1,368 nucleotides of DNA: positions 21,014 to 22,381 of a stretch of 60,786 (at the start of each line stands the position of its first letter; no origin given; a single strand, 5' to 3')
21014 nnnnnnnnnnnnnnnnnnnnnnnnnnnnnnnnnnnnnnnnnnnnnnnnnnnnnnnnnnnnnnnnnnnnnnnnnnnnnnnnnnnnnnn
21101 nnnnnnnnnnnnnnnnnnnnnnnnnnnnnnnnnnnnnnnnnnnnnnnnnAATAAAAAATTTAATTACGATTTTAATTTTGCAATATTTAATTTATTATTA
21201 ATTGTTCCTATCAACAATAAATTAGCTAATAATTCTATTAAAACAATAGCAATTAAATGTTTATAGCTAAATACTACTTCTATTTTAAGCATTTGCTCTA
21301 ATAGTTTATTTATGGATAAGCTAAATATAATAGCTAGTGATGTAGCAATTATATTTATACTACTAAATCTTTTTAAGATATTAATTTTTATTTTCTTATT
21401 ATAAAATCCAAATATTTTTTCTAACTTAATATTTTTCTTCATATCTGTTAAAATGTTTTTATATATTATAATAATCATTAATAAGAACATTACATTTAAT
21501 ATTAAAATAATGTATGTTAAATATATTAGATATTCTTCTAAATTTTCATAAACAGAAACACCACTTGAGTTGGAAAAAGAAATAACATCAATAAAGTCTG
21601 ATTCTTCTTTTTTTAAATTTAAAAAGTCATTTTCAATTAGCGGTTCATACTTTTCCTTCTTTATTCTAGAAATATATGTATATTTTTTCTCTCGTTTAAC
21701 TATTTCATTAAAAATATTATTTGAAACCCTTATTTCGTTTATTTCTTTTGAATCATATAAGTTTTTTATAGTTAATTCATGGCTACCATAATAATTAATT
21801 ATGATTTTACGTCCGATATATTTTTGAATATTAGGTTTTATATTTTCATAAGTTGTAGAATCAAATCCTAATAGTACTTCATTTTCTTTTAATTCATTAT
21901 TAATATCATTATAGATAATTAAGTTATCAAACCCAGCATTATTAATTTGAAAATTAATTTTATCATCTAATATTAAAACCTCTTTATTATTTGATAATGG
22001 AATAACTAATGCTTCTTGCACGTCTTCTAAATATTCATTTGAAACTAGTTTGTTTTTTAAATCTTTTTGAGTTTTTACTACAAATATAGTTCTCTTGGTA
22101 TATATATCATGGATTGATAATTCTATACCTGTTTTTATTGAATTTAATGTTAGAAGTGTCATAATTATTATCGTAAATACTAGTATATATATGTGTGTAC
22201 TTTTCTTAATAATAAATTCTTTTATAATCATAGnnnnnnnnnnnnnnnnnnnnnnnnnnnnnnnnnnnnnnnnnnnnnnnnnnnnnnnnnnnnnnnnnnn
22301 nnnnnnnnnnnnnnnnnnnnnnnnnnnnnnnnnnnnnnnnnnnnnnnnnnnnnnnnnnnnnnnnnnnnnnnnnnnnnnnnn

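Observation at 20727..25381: Cassette A: membrane-tethered XRE sensor, one ABC ATPase, two different FtsX-type permeases and a small secreted protein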

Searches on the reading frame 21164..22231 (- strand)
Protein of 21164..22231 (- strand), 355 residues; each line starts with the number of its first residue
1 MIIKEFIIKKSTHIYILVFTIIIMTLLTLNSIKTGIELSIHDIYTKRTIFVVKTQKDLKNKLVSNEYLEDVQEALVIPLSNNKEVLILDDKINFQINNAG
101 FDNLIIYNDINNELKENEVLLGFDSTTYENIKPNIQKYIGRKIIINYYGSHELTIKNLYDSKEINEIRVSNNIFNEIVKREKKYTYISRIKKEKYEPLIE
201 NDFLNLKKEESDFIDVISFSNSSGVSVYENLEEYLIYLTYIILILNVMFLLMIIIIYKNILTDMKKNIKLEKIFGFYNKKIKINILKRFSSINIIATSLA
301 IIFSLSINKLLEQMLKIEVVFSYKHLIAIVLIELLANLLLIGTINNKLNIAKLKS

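Call 3: search_protein_families(library=pfam, proteins=[window:21164-22231:-], max_evalue=1)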
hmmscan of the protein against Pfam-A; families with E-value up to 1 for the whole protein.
window:21164-22231:- (355 aa): 1 family
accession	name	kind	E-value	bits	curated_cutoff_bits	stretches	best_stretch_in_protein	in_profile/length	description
PF02687.27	FtsX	-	0.015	15.8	25.5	1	243-339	5-106/120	FtsX-like permease C-terminal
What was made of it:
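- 21164..22231 (-): Permease 2: a 355-aa divergent FtsX-fold 4-TM protein with an extracytoplasmic domain of about 195 aa. Pfam FtsX only 15.8 bits, E=0.015 (call 3).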

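Call 4: search_protein_families(library=ncbifam, proteins=[window:21164-22231:-], max_evalue=1)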
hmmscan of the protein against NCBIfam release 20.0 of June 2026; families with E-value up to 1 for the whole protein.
window:21164-22231:- (355 aa): 0 families

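Call 15: find_encoding_contigs(protein=window:21164-22231:-, flank=6000, max_places=8)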
Protein window:21164-22231:- (355 aa): no gene with exactly this product is on record in the collection.

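Call 17: find_homologous_proteins(query=window:21164-22231:-, max_evalue=0.001)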
Query window:21164-22231:- (355 aa): 2 proteins with E <= 0.001 among 8000 candidates.
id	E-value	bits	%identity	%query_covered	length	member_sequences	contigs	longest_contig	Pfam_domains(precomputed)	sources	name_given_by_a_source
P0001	9.2e-198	674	95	100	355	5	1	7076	-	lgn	-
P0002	5.9e-90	320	50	99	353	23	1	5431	-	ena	-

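Call 18: find_encoding_contigs(protein=P0001, flank=8000, max_places=6)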
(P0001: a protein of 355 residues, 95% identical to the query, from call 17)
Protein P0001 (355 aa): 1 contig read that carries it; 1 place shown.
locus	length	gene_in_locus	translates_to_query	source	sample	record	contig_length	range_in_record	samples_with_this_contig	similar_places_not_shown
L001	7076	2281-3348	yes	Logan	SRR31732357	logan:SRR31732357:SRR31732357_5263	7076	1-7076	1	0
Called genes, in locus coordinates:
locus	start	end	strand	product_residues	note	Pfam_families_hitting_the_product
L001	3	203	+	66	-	?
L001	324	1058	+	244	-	PF02463:SMC_N, PF00005:ABC_tran, PF03266:NTPase_1 (faint), PF13304:AAA_21 (faint)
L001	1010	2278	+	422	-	PF02687:FtsX (weak)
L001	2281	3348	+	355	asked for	-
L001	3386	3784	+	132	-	-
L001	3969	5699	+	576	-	-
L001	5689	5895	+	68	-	-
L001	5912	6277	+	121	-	-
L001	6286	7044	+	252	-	PF01580:FtsK_SpoIIIE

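Call 19: find_encoding_contigs(protein=P0002, flank=8000, max_places=6)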
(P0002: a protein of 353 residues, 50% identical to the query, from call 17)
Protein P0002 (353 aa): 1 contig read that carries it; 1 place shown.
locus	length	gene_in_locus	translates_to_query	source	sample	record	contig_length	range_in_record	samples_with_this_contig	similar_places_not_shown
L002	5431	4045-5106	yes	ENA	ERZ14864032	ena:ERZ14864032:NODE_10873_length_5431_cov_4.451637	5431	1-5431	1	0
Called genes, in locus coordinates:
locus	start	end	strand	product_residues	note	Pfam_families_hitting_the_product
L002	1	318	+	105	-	?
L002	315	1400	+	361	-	-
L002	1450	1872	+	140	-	-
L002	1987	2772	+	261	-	PF02463:SMC_N (weak), PF00005:ABC_tran, PF03266:NTPase_1 (faint), PF13304:AAA_21 (faint)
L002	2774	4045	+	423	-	-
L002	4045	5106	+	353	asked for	-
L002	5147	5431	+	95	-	?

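Call 27: search_solved_structures(query=A1, max_evalue=10)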
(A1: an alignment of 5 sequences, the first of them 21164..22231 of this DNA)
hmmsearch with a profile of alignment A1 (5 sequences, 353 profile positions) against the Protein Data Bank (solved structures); distinct sequences matched with E-value up to 10: 0.
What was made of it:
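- Tried and rejected: The perm2 profile has no PDB sequence hit even at E<=10 (call 27).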

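Call 30: find_homologous_proteins(query=A1, max_evalue=0.01)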
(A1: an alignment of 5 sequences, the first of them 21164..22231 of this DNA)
Query A1 (5 sequences) (355 aa, profile of the alignment): 11 proteins with E <= 0.01 among 8000 candidates.
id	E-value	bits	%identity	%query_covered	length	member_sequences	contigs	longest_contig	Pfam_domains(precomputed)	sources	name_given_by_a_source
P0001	7.6e-160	550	95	100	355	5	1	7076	-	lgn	-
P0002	4.8e-150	518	50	99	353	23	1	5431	-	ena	-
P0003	1.7e-63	233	53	4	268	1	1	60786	-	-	-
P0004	4.0e-37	146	28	28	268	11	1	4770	-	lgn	-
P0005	5.0e-18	84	26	32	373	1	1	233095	-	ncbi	-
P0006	3.6e-11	61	32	13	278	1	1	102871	-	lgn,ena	-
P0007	3.7e-11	61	32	13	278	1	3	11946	-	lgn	-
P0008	3.9e-11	61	32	13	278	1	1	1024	-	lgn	-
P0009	2.4e-10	58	34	13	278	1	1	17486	-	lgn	-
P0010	3.2e-9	55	32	13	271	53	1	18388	-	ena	-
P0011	3.1e-5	41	-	-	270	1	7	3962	-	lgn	-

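Call 31: find_encoding_contigs(protein=P0005, flank=8000, max_places=3)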
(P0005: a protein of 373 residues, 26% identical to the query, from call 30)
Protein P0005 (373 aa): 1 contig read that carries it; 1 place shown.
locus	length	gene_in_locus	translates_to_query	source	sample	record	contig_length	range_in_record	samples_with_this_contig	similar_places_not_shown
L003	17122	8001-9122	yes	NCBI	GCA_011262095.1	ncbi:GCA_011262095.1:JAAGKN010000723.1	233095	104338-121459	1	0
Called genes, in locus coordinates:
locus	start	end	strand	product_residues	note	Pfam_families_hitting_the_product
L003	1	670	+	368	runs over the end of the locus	PF07907:YibE_F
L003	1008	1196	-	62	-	-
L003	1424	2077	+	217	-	PF00849:PseudoU_synth_2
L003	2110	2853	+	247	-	-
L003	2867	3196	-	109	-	-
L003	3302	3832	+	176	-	-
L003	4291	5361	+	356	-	PF13191:AAA_16 (faint), PF00004:AAA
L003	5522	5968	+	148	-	-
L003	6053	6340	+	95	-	PF00005:ABC_tran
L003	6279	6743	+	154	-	PF00005:ABC_tran, PF02463:SMC_N (weak)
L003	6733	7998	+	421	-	PF02687:FtsX (weak)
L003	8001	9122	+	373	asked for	-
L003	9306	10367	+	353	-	PF19328:DAP_DH_C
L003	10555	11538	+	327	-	PF00005:ABC_tran, PF13304:AAA_21, PF13732:DrrA1-3_C (weak)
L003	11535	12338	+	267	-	-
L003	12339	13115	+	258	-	PF06182:ABC2_membrane_6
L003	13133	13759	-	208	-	PF01569:PAP2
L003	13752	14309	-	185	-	PF13328:HD_4, PF01966:HD (weak)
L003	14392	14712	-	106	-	-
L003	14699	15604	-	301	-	PF02588:YitT_membrane, PF10035:DUF2179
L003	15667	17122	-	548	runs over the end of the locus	PF00005:ABC_tran, PF00931:NB-ARC (faint), PF02463:SMC_N (faint), PF03193:RsgA_GTPase (faint), PF13476:AAA_23 (faint), PF13304:AAA_21 (weak), PF12848:ABC_tran_Xtn, PF00005:ABC_tran, +1 more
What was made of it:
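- In L003 the ATPase is split by a frameshift while the small gene is intact (call 31).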

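Call 32: find_encoding_contigs(protein=P0006, flank=8000, max_places=3)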
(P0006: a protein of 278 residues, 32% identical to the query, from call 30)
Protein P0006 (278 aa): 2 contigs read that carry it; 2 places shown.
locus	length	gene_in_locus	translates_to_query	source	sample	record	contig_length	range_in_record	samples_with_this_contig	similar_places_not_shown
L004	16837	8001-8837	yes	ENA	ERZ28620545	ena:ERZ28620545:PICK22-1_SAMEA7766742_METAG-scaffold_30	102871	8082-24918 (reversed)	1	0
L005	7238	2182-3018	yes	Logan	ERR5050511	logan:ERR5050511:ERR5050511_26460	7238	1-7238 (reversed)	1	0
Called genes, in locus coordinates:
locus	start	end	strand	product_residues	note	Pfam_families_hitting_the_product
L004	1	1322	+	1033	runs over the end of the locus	PF00133:tRNA-synt_1, PF09334:tRNA-synt_1g (weak), PF08264:Anticodon_1, PF19302:DUF5915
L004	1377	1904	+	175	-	-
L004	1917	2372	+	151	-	-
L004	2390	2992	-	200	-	PF00163:Ribosomal_S4, PF01479:S4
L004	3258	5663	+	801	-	PF01055:Glyco_hydro_31_2nd, PF21365:Glyco_hydro_31_3rd, PF17137:DUF5110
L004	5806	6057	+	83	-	-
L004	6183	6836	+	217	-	PF13175:AAA_15 (faint), PF02463:SMC_N (faint), PF00005:ABC_tran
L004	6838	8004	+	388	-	PF02687:FtsX (weak)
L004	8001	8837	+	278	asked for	-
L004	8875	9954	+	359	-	PF01381:HTH_3, PF12844:HTH_19, PF13443:HTH_26 (weak), PF13560:HTH_31 (weak)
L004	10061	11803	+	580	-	PF06160:EzrA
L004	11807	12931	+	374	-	PF00266:Aminotran_5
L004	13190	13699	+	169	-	PF13958:ToxN_toxin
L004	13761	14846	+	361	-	PF00579:tRNA-synt_1b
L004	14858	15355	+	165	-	-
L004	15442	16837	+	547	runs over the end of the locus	PF00749:tRNA-synt_1c, PF19269:Anticodon_2 (weak)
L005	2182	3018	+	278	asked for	-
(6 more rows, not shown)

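Call 33: find_encoding_contigs(protein=P0010, flank=8000, max_places=3)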
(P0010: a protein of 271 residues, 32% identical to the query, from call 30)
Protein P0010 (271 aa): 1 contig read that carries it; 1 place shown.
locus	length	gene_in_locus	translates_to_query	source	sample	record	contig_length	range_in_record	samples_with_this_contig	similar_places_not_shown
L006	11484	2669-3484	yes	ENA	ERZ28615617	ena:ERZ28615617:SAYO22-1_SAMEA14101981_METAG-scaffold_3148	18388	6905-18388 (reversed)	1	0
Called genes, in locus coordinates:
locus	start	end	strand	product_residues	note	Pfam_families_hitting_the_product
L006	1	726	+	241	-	?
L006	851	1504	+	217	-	PF13175:AAA_15 (faint), PF02463:SMC_N (faint), PF00005:ABC_tran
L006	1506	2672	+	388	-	-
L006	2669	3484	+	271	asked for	-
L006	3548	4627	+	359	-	PF01381:HTH_3, PF12844:HTH_19, PF13443:HTH_26 (weak), PF13560:HTH_31 (weak)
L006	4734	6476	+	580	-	PF06160:EzrA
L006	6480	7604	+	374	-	PF00266:Aminotran_5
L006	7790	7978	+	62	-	PF13958:ToxN_toxin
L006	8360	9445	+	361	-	PF00579:tRNA-synt_1b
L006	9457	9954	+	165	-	-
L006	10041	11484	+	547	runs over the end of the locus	PF00749:tRNA-synt_1c, PF19269:Anticodon_2 (weak)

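Call 43: search_protein_families(library=pfam, alignment_id=A5, max_evalue=1)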
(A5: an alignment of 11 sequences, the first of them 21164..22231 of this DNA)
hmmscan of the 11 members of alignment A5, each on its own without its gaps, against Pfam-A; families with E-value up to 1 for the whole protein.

A. member 1, window:21164-22231:- (355 aa): 1 family
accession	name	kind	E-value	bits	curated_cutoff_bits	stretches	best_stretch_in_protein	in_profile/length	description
PF02687.27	FtsX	-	0.015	15.8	25.5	1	243-339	5-106/120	FtsX-like permease C-terminal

B. families by the number of members that match (of 11 scanned): 2 families
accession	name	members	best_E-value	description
PF02687.27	FtsX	4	0.015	FtsX-like permease C-terminal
PF14323.11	GxGYxYP_C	1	0.87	GxGYxYP putative glycoside hydrolase C-terminal domain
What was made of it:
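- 21164..22231 (-): Only 4 of 11 family members match at E<=1 (call 43).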

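Call 53: predict_structure(alignment_id=A5)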
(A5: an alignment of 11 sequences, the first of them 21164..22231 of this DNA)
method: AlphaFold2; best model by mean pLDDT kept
length: 355 residues; sequences in the alignment: 11
mean_pLDDT: 57.2   pTM: 0.50
mean pLDDT of the five models: 57.2, 52.9, 50.2, 49.6, 47.0
residues with pLDDT >= 90: 0; 70-90: 98; 50-70: 140; < 50: 117
segments of 3 or more residues with pLDDT < 50: 1-8, 77-174, 218-223, 351-355
pLDDT, mean of each block of 10 residues (from residue 1): 41 64 74 75 61 72 77 51 35 34 39 33 34 30 28 39 37 49 61 72 67 53 59 84 79 71 69 72 69 69 70 58 59 63 63 42
secondary structure, 60 per line:
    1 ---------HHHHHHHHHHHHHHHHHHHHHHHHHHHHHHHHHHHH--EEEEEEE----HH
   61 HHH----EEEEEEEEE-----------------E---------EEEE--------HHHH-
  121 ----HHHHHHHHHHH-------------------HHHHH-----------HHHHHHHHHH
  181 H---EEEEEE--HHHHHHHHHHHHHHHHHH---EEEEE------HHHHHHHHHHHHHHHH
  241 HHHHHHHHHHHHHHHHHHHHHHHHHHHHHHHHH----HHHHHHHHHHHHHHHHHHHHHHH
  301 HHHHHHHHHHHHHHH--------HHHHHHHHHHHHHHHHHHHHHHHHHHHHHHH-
elements in order: H10-45 E48-54 H59-63 E68-76 E104-107 H116-119 H125-135 H155-159 H171-181 E185-190 H193-210 E214-218 H225-273 H278-315 H324-354
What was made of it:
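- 21164..22231 (-): The AF2 model has pLDDT 57 overall, and 58-84 across the ten-residue blocks covering TM2-TM4 (call 53).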

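Call 57: fold_search(model_id=the predicted structure, library=pdb)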
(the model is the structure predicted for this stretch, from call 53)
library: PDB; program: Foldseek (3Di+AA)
matches with E <= 10: 69; with E <= 0.001: 5
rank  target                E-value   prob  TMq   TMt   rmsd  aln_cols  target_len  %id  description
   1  5gko_A                6.3e-05  1.00  0.39  0.25  12.9       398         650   13  Crystal structure of tripartite-type ABC transporter, MacB from Acinetobacter baumannii (released 2017-11-15)
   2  5lj7_A                6.7e-05  1.00  0.33  0.23  11.3       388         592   13  Structure of Aggregatibacter actinomycetemcomitans MacB bound to ATP (P21) (released 2017-11-15)
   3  8ymc_C                2.6e-04  1.00  0.33  0.37  11.2       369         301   10  FtsEX in nanodisc (released 2025-03-12)
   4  5lil_A                3.1e-04  1.00  0.36  0.23  11.9       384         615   15  Structure of Aggregatibacter actinomycetemcomitans MacB bound to ATPyS (P21) (released 2017-11-15)
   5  5nik_J                7.8e-04  0.99  0.33  0.22  12.9       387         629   15  Structure of the MacAB-TolC ABC-type tripartite multidrug efflux pump (released 2017-05-24)
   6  5lj6                  3.0e-03  0.98  0.35  0.23  12.1       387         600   16  Structure of Aggregatibacter actinomycetemcomitans MacB bound to ATPyS (P6522) (released 2017-11-15)
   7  5lil_B                3.2e-03  0.98  0.35  0.23  11.8       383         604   15  Structure of Aggregatibacter actinomycetemcomitans MacB bound to ATPyS (P21) (released 2017-11-15)
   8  5xu1_M                3.2e-03  0.97  0.31  0.29  16.3       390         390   10  Structure of a non-canonical ABC transporter from Streptococcus pneumoniae R6 (released 2018-01-24)
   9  5lj7_B                4.8e-03  0.98  0.35  0.24  11.8       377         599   14  Structure of Aggregatibacter actinomycetemcomitans MacB bound to ATP (P21) (released 2017-11-15)
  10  8tzk_C                9.6e-03  0.95  0.29  0.32  12.1       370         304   10  Cryo-EM structure of Vibrio cholerae FtsE/FtsX/EnvC complex, shortened (released 2023-12-20)
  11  8idb_D                1.3e-02  0.91  0.32  0.36  16.5       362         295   12  Cryo-EM structure of Mycobacterium tuberculosis FtsEX complex in peptidisc (released 2023-10-04)
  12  9gvk_C                1.7e-02  0.90  0.33  0.30  15.2       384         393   12  Cryo-EM structure of endogenous ATP-bound LolCDE with LolD-E171Q mutations in nanodiscs (released 2025-01-08)
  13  9rld_C                2.9e-02  0.66  0.29  0.26  16.1       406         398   10  LolCDE complex with Lpp lipoprotein (released 2026-01-21)
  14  9ge7_A                3.3e-02  0.90  0.36  0.19  12.6       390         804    9  Structure of E. coli YbbAP with bound ATP analogue (released 2025-05-28)
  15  9xro_C                5.9e-02  0.57  0.30  0.29  13.8       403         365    9  LolCDE in complex with SMT-738_3 (released 2026-03-18)
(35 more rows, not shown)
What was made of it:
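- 21164..22231 (-): All 20 top Foldseek hits in the PDB are MacB/FtsX/LolCE-type chains (call 57).
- On Type VII (MacB/FtsX) ABC transporter superfamily: By structure: the AF2 model (pLDDT 57) gives 20 of 20 top PDB matches to MacB/FtsX/LolCE/YbbP/Spr0695, best E=6e-5, probability 1.0, TM-score 0.3-0.4 (calls 53, 57).
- Closest known: LolCDE. Same: LolC and LolE chains are among the structural matches of perm2 (call 57).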

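Call 86: search_protein_families(library=padloc, proteins=[window:21164-22231:-], max_evalue=0.01)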
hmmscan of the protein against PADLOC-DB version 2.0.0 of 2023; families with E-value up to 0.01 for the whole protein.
window:21164-22231:- (355 aa): 0 families

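Call 104: search_dna_similar(query=window:21164-22231:-, collection=plasmids, mode=protein, max_evalue=0.001, max_rows=10)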
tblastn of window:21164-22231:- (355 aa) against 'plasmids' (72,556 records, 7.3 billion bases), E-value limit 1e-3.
No match.
